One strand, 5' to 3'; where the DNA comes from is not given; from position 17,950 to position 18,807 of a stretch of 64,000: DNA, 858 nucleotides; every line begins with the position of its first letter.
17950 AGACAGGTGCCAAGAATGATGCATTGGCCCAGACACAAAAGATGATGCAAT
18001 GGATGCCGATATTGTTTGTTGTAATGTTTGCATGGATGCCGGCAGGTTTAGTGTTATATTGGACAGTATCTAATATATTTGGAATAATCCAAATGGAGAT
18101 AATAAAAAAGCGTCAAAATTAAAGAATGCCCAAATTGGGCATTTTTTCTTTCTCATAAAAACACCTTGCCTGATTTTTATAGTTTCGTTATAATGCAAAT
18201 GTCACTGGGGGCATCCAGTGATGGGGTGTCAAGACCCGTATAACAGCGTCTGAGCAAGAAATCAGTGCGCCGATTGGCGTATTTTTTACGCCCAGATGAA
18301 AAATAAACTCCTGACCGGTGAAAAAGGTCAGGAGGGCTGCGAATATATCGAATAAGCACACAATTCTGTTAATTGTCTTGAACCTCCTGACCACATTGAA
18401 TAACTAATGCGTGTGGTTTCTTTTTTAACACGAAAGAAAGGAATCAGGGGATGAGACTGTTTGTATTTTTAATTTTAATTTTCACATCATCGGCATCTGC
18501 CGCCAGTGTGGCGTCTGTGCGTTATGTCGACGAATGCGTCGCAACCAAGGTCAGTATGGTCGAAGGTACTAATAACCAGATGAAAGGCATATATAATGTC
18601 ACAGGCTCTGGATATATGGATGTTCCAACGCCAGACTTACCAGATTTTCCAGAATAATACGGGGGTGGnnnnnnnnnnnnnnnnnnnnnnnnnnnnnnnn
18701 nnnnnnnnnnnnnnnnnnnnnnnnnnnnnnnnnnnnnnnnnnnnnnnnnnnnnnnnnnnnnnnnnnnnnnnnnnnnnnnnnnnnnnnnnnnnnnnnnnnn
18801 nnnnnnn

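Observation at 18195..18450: Conserved ~250-nt structured leader with terminator/antiterminator-like alternative pairings, present in two copies (18.2 kb and 40.7 kb)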

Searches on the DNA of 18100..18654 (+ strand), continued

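Call 58: search_rna_families(sources=[L032, L040, L044, L048, L052, L058, L068, L083, L087, L095, L113, L117, L119, L127, L134, L041, L050, L103], threshold=gathering)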
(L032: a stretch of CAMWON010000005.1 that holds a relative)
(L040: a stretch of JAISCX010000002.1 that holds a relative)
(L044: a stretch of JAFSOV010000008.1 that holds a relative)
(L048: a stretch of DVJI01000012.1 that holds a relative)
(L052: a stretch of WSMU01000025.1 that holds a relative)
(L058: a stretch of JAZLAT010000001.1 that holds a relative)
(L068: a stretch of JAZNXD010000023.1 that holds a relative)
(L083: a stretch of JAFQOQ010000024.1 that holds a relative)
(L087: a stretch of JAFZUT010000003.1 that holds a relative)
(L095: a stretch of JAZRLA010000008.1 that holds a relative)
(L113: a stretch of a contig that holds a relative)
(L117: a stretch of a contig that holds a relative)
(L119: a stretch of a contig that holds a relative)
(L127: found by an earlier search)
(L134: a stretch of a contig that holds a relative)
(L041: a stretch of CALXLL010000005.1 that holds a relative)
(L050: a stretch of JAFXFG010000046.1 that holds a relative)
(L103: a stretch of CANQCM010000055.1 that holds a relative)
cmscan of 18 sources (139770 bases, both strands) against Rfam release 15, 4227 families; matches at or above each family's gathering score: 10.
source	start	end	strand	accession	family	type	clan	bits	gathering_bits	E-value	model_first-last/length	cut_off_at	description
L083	201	315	+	RF00001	5S_rRNA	Gene; rRNA;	CL00113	75.2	38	9.3e-14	1-120/120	no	5S ribosomal RNA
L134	7066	7138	+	RF00005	tRNA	Gene; tRNA;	CL00001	74.2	29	4.6e-14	1-71/71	no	tRNA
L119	5936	6008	+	RF00005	tRNA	Gene; tRNA;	CL00001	73.3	29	8.2e-14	1-71/71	no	tRNA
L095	6576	6649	-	RF00005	tRNA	Gene; tRNA;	CL00001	70.7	29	4.4e-13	1-71/71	no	tRNA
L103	4199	4273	+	RF00005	tRNA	Gene; tRNA;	CL00001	68.4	29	1.8e-12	1-71/71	no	tRNA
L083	1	108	+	RF02541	LSU_rRNA_bacteria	Gene; rRNA;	CL00112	65.9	50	7.3e-17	2818-2925/2925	5'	Bacterial large subunit ribosomal RNA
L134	143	224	-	RF00005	tRNA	Gene; tRNA;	CL00001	60.5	29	2.8e-10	1-71/71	no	tRNA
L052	5265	5346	+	RF00005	tRNA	Gene; tRNA;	CL00001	57.9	29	1.5e-09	1-71/71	no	tRNA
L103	6257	6338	-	RF00005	tRNA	Gene; tRNA;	CL00001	57.7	29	1.7e-09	1-71/71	no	tRNA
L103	4941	5013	+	RF00005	tRNA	Gene; tRNA;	CL00001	54.3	29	1.5e-08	1-71/71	no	tRNA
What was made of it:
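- On Any Rfam 15 family: Eighteen further loci carrying the leader gave only tRNA and rRNA (call 58).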

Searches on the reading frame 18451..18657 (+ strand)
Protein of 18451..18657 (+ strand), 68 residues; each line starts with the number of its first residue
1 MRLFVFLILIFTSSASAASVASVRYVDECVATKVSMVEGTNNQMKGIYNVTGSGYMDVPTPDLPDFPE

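Call 12: find_homologous_proteins(query=window:18451-18654:+, max_evalue=0.01)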
Query seq(68 aa) (68 aa): 14 proteins with E <= 0.01 among 14 candidates.
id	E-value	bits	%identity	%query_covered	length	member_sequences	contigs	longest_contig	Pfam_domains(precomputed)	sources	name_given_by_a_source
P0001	2.3e-36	140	99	100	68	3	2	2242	-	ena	-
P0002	7.9e-30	119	87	100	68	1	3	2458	-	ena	-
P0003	2.2e-29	118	85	100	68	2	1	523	-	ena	-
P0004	7.0e-25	103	77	100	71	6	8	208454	-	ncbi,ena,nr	ncbi:MAG: hypothetical protein R8N24_03075 [Alphaproteobacteria bacterium]|nr:hypothetical protein [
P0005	2.6e-24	102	75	100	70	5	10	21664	-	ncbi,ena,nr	ncbi:MAG: hypothetical protein R8N24_04825 [Alphaproteobacteria bacterium]|nr:hypothetical protein [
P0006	5.2e-24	101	82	96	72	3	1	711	-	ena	-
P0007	3.9e-23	98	80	94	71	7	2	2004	-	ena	-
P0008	9.3e-23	97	75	100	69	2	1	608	-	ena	-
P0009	7.2e-21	91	73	99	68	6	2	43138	-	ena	-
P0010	4.4e-20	88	74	97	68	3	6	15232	-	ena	-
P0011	2.4e-18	83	70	99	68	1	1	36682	-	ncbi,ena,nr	ncbi:MAG: hypothetical protein R8N24_01195 [Alphaproteobacteria bacterium]|nr:hypothetical protein [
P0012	3.4e-18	82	70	94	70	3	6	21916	-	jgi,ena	jgi:hypothetical protein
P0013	1.5e-17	80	67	94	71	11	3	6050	-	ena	-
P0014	9.3e-17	78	64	99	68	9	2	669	-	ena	-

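Call 13: search_protein_families(library=pfam, proteins=[window:18451-18657:+], max_evalue=0.01)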
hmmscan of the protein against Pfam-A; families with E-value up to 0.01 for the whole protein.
window:18451-18657:+ (68 aa): 0 families

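Call 14: find_encoding_contigs(protein=P0004, flank=4000, max_places=8)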
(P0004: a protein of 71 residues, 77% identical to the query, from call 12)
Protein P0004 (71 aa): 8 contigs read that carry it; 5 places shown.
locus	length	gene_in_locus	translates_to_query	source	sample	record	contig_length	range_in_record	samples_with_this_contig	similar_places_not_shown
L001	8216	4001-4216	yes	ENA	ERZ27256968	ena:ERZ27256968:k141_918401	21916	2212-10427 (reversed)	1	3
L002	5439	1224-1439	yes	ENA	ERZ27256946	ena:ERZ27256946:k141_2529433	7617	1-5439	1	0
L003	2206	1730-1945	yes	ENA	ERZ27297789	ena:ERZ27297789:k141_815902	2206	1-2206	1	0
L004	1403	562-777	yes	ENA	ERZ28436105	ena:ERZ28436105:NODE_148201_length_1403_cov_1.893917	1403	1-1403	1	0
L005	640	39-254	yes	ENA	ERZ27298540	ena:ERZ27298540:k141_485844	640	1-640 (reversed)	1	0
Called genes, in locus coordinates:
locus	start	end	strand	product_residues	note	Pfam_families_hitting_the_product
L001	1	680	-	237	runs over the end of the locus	PF00583:Acetyltransf_1, PF13673:Acetyltransf_10, PF13508:Acetyltransf_7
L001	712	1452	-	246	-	-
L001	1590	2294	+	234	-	-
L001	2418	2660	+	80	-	-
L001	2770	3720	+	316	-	-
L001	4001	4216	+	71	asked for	-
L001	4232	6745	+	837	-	-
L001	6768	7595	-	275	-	PF17930:LpxI_N, PF06230:LpxI_C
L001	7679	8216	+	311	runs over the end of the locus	PF05958:tRNA_U5-meth_tr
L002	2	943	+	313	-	?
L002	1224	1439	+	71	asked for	-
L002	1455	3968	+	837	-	-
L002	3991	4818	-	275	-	PF17930:LpxI_N, PF06230:LpxI_C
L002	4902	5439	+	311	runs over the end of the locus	PF05958:tRNA_U5-meth_tr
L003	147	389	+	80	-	-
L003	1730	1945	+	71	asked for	-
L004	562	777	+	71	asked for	-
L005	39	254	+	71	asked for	-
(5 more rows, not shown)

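Call 15: find_encoding_contigs(protein=P0005, flank=4000, max_places=8)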
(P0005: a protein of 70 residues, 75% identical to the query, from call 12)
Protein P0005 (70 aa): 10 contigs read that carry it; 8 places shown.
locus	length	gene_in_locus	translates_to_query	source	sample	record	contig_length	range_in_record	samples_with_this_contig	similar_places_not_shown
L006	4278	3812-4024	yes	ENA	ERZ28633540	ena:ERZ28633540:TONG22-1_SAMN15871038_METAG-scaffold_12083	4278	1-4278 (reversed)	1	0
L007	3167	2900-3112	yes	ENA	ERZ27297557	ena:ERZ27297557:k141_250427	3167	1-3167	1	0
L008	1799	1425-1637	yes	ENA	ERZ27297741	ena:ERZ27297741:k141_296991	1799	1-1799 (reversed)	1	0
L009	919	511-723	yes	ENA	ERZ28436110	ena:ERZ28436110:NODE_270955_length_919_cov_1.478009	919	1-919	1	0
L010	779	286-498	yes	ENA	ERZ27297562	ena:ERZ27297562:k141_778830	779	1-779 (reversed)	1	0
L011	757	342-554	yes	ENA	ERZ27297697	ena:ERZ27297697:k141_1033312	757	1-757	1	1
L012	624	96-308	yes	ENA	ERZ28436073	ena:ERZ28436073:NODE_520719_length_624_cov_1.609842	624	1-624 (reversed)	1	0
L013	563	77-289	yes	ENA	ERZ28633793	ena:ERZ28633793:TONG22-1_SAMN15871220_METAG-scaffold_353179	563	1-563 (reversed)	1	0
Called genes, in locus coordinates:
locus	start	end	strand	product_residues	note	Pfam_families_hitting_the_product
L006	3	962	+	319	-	?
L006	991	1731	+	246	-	PF04402:SIMPL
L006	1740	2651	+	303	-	PF02899:Phage_int_SAM_1, PF00589:Phage_integrase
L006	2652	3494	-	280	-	PF02811:PHP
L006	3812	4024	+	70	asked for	-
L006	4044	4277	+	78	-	?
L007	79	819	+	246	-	PF04402:SIMPL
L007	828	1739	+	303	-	PF02899:Phage_int_SAM_1, PF00589:Phage_integrase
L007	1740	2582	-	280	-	PF02811:PHP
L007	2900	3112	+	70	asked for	-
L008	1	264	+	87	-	?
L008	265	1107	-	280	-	PF02811:PHP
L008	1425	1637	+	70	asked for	-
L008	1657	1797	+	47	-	?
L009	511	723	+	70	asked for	-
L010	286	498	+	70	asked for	-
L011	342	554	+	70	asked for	-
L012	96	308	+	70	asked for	-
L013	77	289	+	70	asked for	-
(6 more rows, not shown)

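Call 16: find_encoding_contigs(protein=P0011, flank=4000, max_places=4)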
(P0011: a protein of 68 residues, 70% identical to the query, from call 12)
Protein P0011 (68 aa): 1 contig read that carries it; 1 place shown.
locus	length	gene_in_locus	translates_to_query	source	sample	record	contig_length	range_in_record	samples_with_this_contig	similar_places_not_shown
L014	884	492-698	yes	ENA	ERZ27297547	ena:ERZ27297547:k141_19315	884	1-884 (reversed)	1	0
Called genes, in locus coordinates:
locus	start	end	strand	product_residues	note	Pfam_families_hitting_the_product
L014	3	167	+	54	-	?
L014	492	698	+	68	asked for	-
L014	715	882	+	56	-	?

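Call 17: find_encoding_contigs(protein=P0009, flank=4000, max_places=3)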
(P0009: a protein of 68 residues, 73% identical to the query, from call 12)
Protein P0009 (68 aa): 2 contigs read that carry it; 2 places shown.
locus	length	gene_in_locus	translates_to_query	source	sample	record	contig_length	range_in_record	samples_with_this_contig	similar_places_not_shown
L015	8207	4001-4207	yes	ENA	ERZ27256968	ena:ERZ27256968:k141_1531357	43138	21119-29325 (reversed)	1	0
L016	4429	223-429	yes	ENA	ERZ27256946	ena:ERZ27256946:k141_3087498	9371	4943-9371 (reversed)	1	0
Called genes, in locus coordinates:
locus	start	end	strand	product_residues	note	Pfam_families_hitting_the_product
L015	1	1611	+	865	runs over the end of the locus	-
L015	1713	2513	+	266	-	-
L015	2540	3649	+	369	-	PF00691:OmpA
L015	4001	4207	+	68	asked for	-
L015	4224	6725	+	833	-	-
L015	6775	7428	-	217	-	PF13505:OMP_b-brl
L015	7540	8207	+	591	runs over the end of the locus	PF00912:Transgly, PF00905:Transpeptidase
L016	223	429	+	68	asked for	-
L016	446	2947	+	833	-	-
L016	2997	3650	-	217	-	PF13505:OMP_b-brl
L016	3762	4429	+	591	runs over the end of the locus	PF00912:Transgly, PF00905:Transpeptidase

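Call 18: find_encoding_contigs(protein=P0010, flank=4000, max_places=4)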
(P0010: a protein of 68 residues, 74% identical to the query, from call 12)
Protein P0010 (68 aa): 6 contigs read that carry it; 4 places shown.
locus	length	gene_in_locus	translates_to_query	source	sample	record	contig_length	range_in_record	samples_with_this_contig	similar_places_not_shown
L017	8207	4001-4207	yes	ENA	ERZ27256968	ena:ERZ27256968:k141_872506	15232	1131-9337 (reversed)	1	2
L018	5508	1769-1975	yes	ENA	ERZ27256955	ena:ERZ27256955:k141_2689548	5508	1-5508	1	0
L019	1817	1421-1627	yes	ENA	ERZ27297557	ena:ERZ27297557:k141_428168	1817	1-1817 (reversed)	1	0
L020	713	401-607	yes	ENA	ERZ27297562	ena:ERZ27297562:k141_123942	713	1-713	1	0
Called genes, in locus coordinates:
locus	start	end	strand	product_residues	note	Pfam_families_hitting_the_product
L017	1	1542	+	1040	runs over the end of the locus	PF02415:Chlam_PMP (faint), PF03797:Autotransporter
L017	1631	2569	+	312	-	-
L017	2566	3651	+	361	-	PF10908:Tlde1_dom (weak)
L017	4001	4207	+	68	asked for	-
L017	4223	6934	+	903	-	-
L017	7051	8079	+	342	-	PF01193:RNA_pol_L, PF01000:RNA_pol_A_bac, PF03118:RNA_pol_A_CTD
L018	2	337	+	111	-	?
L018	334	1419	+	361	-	PF10908:Tlde1_dom (weak)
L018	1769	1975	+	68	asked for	-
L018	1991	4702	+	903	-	-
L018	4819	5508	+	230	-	?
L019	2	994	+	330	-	?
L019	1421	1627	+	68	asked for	-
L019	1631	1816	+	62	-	?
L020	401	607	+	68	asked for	-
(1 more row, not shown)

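Call 19: find_encoding_contigs(protein=P0012, flank=4000, max_places=4)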
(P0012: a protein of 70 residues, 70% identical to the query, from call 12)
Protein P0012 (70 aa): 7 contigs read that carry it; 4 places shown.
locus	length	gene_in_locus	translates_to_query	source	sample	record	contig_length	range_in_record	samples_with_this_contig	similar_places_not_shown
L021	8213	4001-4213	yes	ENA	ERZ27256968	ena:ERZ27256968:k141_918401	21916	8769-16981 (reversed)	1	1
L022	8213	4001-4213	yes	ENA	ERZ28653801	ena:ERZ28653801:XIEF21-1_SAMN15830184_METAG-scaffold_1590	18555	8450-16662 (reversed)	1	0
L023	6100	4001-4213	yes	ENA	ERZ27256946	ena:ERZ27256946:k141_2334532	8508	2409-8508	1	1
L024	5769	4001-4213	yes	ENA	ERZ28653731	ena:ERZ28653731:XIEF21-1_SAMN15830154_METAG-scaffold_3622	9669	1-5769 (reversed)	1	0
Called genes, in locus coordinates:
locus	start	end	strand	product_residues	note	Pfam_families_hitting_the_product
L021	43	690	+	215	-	PF11967:RecO_N, PF02565:RecO_C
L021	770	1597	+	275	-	PF13098:Thioredoxin_2, PF13462:Thioredoxin_4, PF01323:DSBA, PF13743:Thioredoxin_5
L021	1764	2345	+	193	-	PF00574:CLP_protease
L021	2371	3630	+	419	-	PF06689:zf-C4_ClpX, PF00493:MCM (weak), PF01078:Mg_chelatase (faint), PF05496:RuvB_N (faint), PF00004:AAA, PF07724:AAA_2, PF07728:AAA_5 (weak), PF10431:ClpB_D2-small, +1 more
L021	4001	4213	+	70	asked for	-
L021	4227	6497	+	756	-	-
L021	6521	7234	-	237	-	PF00583:Acetyltransf_1, PF13673:Acetyltransf_10, PF13508:Acetyltransf_7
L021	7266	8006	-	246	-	-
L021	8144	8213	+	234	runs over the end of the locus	-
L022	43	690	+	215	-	PF11967:RecO_N, PF02565:RecO_C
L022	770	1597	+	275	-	PF13098:Thioredoxin_2, PF13462:Thioredoxin_4, PF01323:DSBA, PF13743:Thioredoxin_5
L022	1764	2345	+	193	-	PF00574:CLP_protease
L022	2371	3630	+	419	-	PF06689:zf-C4_ClpX, PF00493:MCM (weak), PF01078:Mg_chelatase (faint), PF05496:RuvB_N (faint), PF00004:AAA, PF07724:AAA_2, PF07728:AAA_5 (weak), PF10431:ClpB_D2-small, +1 more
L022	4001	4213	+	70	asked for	-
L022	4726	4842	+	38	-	-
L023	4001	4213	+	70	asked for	-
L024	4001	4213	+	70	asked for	-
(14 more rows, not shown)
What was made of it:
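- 18451..21173 (+): Copy A regulated genes: a 68-aa protein with a signal peptide (18451-18657) and an 834-aa repeat protein (18669-21173). The same gene pair follows the leader in homologous loci (calls 14, 17-19).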

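Call 20: find_encoding_contigs(protein=P0013, flank=4000, max_places=3)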
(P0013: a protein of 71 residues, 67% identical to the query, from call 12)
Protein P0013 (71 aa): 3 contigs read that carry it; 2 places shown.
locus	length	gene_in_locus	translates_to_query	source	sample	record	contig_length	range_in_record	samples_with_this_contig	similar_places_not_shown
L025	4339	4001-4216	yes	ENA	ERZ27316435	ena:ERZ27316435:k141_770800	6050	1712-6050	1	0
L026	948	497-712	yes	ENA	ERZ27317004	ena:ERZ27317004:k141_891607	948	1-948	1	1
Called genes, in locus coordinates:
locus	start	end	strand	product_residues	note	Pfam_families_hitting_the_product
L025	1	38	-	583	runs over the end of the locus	?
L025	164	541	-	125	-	PF03840:SecG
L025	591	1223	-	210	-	PF22935:RM44_endonuclase (weak), PF14622:Ribonucleas_3_3, PF00636:Ribonuclease_3, PF00035:dsrm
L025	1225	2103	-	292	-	PF10502:Peptidase_S26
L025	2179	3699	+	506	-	PF13541:ChlI, PF01078:Mg_chelatase, PF00158:Sigma54_activat (faint), PF07728:AAA_5, PF00493:MCM (weak), PF13335:Mg_chelatase_C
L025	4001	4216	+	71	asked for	-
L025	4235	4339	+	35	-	?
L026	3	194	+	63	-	?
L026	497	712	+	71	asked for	-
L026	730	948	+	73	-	?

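Call 70: search_protein_families(library=ncbifam, proteins=[window:18451-18657:+], max_evalue=0.01)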
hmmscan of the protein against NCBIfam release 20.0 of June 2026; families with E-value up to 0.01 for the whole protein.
window:18451-18657:+ (68 aa): 0 families
